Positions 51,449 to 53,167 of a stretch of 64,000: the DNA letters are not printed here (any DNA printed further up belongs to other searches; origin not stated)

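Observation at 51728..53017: Giant adhesin-like protein ends in its own polytopic membrane domain instead of a sortase, lipobox or S-layer-type anchor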

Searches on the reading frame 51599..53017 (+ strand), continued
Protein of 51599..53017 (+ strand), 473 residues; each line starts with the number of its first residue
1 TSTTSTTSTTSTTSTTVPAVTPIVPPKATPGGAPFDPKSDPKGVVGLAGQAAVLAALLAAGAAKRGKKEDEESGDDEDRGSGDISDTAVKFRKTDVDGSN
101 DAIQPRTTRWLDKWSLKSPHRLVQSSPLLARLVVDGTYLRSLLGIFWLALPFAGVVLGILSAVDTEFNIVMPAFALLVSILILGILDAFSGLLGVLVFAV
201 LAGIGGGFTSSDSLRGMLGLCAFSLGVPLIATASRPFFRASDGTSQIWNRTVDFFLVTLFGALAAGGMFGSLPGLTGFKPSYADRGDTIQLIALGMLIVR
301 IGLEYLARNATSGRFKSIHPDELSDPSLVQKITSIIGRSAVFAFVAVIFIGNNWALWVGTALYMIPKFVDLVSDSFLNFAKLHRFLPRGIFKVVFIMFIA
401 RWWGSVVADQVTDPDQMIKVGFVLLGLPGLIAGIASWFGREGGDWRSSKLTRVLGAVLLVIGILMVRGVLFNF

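Call 56: search_protein_families(library=pfam, proteins=[P0114, P0118, P0125, P0126, P0144, P0164, P0179, P0135, P0157], max_evalue=0.0001)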
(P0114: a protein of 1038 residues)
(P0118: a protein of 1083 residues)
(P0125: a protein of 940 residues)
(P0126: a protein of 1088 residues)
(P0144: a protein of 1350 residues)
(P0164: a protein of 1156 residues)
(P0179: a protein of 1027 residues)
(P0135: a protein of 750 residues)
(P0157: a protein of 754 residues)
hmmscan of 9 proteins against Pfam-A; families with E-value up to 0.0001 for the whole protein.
P0114 (1038 aa): 1 family
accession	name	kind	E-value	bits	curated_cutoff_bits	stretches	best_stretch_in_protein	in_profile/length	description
PF00041.27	fn3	-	1.2e-14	54.7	25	1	168-253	2-79/84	Fibronectin type III domain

P0118 (1083 aa): 1 family
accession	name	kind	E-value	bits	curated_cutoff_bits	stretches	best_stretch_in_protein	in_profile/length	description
PF13088.12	BNR_2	-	2.3e-09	37.5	31.4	0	50-168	160-275/277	BNR repeat-like domain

P0125 (940 aa): 0 families

P0126 (1088 aa): 1 family
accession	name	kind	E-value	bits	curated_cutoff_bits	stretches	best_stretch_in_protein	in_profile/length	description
PF13229.12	Beta_helix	-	1.6e-07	31.5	25.9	1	144-271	11-136/158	Right handed beta helix region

P0144 (1350 aa): 5 families
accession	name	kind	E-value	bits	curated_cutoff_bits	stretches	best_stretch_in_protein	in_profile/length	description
PF16656.11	Pur_ac_phosph_N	-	6.1e-10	40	30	1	383-434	44-93/93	Purple acid Phosphatase, N-terminal domain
PF16655.11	PhoD_N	-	2.3e-09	38.1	30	0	387-425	47-85/90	PhoD-like phosphatase, N-terminal domain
PF19755.4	DUF6242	-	1.9e-07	31.6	29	0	52-130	141-217/217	Domain of unknown function (DUF6242)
PF00041.27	fn3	-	2.1e-07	31.5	25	0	439-529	3-74/84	Fibronectin type III domain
PF03736.22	EPTP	-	3.2e-05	24.3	21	0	95-115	12-32/42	EPTP domain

P0164 (1156 aa): 1 family
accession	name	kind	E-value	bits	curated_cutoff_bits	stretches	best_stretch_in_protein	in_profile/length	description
PF00041.27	fn3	-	3.6e-10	40.3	25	1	353-434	2-83/84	Fibronectin type III domain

P0179 (1027 aa): 0 families

P0135 (750 aa): 0 families

P0157 (754 aa): 1 family
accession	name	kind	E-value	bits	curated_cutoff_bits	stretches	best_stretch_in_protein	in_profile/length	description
PF16640.11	Big_3_5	-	1.8e-11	44.9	35.5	1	33-111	6-81/88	Bacterial Ig-like domain (group 3)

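Call 57: search_protein_families(library=ncbifam, proteins=[P0086, P0088, P0084, P0087, P0135, P0157, P0142, P0160, P0125, P0179], max_evalue=0.01)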
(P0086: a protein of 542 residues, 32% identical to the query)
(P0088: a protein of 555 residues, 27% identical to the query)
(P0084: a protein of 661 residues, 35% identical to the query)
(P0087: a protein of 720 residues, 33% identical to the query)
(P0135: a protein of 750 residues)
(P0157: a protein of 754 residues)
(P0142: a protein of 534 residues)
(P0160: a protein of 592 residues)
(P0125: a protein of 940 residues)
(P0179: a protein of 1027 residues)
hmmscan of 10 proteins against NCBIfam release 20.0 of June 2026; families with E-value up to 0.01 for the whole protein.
P0086 (542 aa): 0 families

P0088 (555 aa): 0 families

P0084 (661 aa): 0 families

P0087 (720 aa): 0 families

P0135 (750 aa): 0 families

P0157 (754 aa): 0 families

P0142 (534 aa): 0 families

P0160 (592 aa): 0 families

P0125 (940 aa): 0 families

P0179 (1027 aa): 0 families

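Call 61: list_cluster_members(proteins=[P0114, P0118, P0125, P0126, P0144, P0164, P0179, P0135, P0157, P0142])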
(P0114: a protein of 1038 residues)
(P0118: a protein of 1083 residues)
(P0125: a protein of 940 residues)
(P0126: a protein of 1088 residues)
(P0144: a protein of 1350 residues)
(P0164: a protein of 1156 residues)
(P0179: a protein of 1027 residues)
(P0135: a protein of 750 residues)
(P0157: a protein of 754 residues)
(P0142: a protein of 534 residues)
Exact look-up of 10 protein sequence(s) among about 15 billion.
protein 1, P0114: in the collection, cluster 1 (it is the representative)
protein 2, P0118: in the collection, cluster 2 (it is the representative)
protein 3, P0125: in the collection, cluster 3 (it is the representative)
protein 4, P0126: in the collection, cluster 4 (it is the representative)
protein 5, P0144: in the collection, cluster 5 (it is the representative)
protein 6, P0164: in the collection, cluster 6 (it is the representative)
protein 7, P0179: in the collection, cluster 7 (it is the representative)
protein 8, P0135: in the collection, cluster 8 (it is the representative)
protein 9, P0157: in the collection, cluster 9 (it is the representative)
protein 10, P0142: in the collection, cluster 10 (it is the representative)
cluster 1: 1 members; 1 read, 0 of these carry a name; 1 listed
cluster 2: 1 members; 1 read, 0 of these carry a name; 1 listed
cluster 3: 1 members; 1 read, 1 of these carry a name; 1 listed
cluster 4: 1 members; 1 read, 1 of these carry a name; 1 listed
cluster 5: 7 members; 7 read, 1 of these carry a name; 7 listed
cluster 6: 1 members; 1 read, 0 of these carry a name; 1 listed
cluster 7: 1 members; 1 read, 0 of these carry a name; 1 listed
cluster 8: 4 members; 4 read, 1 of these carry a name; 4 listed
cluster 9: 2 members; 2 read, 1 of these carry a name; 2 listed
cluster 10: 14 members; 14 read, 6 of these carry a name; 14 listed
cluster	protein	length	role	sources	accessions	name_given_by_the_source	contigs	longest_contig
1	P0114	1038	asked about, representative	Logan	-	-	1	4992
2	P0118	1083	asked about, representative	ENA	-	-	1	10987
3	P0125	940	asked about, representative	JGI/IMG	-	hypothetical protein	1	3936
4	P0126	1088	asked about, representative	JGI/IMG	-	hypothetical protein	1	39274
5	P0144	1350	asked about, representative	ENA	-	-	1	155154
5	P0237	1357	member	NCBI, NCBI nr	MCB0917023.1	MAG: hypothetical protein KDC39_00470 [Actinobacteria bacterium] | hypothetical protein [Actinomycetota bacterium]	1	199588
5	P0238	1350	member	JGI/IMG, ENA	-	-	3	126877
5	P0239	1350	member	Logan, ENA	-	-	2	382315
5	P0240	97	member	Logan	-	-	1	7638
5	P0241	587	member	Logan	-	-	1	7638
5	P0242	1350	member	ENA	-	-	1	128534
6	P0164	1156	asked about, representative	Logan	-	-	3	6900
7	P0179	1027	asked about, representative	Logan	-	-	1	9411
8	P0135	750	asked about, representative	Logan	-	-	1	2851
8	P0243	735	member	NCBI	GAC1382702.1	MAG: hypothetical protein NVSMB48_14080 [Marmoricola sp.]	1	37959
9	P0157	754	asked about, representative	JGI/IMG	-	hypothetical protein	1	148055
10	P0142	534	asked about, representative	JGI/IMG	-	hypothetical protein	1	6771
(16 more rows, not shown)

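Call 62: find_homologous_proteins(query=P0142, max_evalue=1e-10)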
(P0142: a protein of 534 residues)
Query P0142 (534 aa): 389 proteins with E <= 1e-10 among 8000 candidates; the best 120 are listed.
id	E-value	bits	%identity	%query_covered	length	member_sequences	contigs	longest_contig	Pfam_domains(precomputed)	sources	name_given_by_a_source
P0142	0.0e+0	1171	100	100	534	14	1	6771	-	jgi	jgi:hypothetical protein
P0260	3.5e-296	1001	84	100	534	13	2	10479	-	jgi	jgi:hypothetical protein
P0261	6.2e-122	426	43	99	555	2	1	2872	-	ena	-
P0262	7.6e-122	425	42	99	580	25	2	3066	-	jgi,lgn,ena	-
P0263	1.2e-121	425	39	96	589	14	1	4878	-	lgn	-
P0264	1.7e-121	424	42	99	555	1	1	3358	-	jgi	jgi:hypothetical protein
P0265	2.3e-121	424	43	99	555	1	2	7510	-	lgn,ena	-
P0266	2.4e-121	424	41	99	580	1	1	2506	-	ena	-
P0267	3.4e-121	423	41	99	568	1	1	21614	-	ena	-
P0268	4.1e-121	423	41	97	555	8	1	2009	-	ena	-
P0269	4.3e-121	423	39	99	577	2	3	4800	-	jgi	jgi:hypothetical protein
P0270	4.5e-121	423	39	100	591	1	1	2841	-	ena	-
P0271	7.3e-121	422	42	95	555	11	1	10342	-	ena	-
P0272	2.1e-120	421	39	96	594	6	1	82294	-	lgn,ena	-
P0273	3.2e-120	420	42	99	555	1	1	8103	-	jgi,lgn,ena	jgi:hypothetical protein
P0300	1.5e-118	414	40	100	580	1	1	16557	-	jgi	jgi:MFS family permease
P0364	8.2e-117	409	41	97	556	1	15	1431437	-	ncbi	ncbi:hypothetical protein MCEBALA9_01008 [Candidatus Nanopelagicaceae bacterium]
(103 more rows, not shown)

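Call 63: find_encoding_contigs(protein=P0364, flank=10000, max_places=2)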
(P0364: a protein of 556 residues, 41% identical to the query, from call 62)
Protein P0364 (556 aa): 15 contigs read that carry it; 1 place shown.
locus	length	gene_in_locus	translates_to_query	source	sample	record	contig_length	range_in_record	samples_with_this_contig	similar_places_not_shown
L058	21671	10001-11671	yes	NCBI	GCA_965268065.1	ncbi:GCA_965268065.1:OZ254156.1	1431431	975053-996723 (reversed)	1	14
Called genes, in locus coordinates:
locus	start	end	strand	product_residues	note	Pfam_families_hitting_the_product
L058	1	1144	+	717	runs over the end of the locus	PF00141:peroxidase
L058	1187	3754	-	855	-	PF01637:ATPase_2 (weak), PF13191:AAA_16 (weak), PF13401:AAA_22 (faint), PF25873:WHD_MalT, PF00196:GerE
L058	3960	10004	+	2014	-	-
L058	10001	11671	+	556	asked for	-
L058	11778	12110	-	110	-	PF18916:Lycopene_cyc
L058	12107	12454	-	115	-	PF18916:Lycopene_cyc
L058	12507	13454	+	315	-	PF15461:BCD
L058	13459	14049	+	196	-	PF01551:Peptidase_M23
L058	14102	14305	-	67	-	PF00313:CSD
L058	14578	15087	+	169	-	PF11343:DUF3145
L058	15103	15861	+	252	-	PF04402:SIMPL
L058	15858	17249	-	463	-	PF01039:Carboxyl_trans, PF06833:MdcE (weak)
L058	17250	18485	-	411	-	PF00109:ketoacyl-synt, PF00108:Thiolase_N (weak), PF02801:Ketoacyl-synt_C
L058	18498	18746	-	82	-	PF00550:PP-binding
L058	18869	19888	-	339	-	PF00108:Thiolase_N, PF08545:ACP_syn_III, PF08541:ACP_syn_III_C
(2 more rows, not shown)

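Call 64: find_encoding_contigs(protein=P0272, flank=10000, max_places=1)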
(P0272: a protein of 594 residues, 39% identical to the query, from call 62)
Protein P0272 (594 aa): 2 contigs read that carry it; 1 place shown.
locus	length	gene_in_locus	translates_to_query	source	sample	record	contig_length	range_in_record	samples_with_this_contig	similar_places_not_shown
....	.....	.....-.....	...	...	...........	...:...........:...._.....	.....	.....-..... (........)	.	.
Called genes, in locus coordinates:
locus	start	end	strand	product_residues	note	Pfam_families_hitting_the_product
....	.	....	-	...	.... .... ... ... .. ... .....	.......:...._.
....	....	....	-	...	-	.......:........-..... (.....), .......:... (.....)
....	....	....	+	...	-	-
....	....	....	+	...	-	-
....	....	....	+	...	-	-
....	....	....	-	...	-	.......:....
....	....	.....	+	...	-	-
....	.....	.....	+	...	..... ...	-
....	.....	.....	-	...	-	-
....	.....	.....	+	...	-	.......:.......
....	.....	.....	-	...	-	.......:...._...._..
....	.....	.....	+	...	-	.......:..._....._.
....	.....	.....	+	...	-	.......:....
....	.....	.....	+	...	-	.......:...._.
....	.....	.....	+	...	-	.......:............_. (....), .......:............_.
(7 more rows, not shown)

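Call 68: find_related_loci(query=A4, collection=metagenome_contigs, flank=4000)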
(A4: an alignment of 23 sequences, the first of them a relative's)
Query A4 (556 aa) in metagenome_contigs; peptide patterns used: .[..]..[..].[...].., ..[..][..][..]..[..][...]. (x = any residue, [..] = any of these).
437 stretches matched a pattern; 198 encode a relative of the query (tblastn E <= 1e-3); the best 80 are kept; 80 distinct loci.
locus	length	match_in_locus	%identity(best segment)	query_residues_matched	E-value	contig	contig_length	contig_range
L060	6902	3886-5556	93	2-556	0e+0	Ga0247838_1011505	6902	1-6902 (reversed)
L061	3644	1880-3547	92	1-556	0e+0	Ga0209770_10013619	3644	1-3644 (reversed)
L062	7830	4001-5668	92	1-556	0e+0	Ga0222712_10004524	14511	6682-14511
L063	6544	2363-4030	92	1-556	0e+0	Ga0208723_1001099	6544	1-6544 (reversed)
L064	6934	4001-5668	92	1-556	0e+0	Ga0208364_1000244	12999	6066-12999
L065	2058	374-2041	92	1-554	0e+0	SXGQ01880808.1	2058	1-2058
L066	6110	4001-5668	93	1-556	0e+0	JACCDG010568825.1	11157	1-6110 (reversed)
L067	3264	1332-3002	92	1-556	0e+0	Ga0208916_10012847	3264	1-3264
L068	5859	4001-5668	90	1-556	0e+0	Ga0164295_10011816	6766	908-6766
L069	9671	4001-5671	91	1-556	0e+0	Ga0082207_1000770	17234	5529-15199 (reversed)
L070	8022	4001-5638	92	11-556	0e+0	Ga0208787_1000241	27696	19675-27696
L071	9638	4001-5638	92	11-556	0e+0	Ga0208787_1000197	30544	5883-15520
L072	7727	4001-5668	89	1-556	0e+0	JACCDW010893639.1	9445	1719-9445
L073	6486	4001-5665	91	1-554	0e+0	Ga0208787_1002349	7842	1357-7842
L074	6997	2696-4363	89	1-556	0e+0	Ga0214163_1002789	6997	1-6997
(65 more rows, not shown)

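Call 75: find_encoding_contigs(protein=P0085, flank=8000, max_places=1)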
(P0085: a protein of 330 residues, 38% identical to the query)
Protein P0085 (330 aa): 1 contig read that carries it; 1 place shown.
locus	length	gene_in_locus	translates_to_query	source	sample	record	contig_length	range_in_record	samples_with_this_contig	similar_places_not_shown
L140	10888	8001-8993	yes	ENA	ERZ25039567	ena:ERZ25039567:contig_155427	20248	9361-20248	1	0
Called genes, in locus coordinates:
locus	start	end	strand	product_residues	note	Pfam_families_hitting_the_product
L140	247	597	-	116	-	-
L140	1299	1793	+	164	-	-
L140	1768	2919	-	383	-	PF08241:Methyltransf_11, PF13649:Methyltransf_25 (weak)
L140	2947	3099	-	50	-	-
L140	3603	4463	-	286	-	PF10096:DUF2334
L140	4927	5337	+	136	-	PF06119:NIDO (faint)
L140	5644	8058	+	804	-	PF18887:MBG_3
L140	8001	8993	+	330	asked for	-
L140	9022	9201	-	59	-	-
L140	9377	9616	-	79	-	PF07995:GSDH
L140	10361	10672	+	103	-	PF07876:Dabb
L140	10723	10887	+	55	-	?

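Call 76: find_encoding_contigs(protein=P0084, flank=8000, max_places=1)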
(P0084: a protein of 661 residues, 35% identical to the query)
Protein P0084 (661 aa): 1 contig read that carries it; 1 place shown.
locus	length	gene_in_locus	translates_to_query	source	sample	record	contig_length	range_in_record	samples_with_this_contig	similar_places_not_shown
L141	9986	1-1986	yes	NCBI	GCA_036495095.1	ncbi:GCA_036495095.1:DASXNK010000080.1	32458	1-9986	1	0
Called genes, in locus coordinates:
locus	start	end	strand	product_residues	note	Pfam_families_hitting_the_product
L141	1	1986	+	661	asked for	?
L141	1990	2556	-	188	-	PF00440:TetR_N, PF17754:TetR_C_14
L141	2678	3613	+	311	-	PF01370:Epimerase, PF05368:NmrA (weak), PF13460:NAD_binding_10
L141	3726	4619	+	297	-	PF01674:Lipase_2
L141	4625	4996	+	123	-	PF12680:SnoaL_2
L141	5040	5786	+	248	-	PF11716:MDMPI_N, PF07398:MDMPI_C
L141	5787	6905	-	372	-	PF00672:HAMP, PF00512:HisKA, PF02518:HATPase_c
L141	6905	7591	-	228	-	PF00072:Response_reg, PF00486:Trans_reg_C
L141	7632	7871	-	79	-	-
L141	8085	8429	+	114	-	-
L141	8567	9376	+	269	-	PF02195:ParB_N, PF17762:HTH_ParB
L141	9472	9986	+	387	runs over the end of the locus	PF13560:HTH_31, PF01381:HTH_3 (weak)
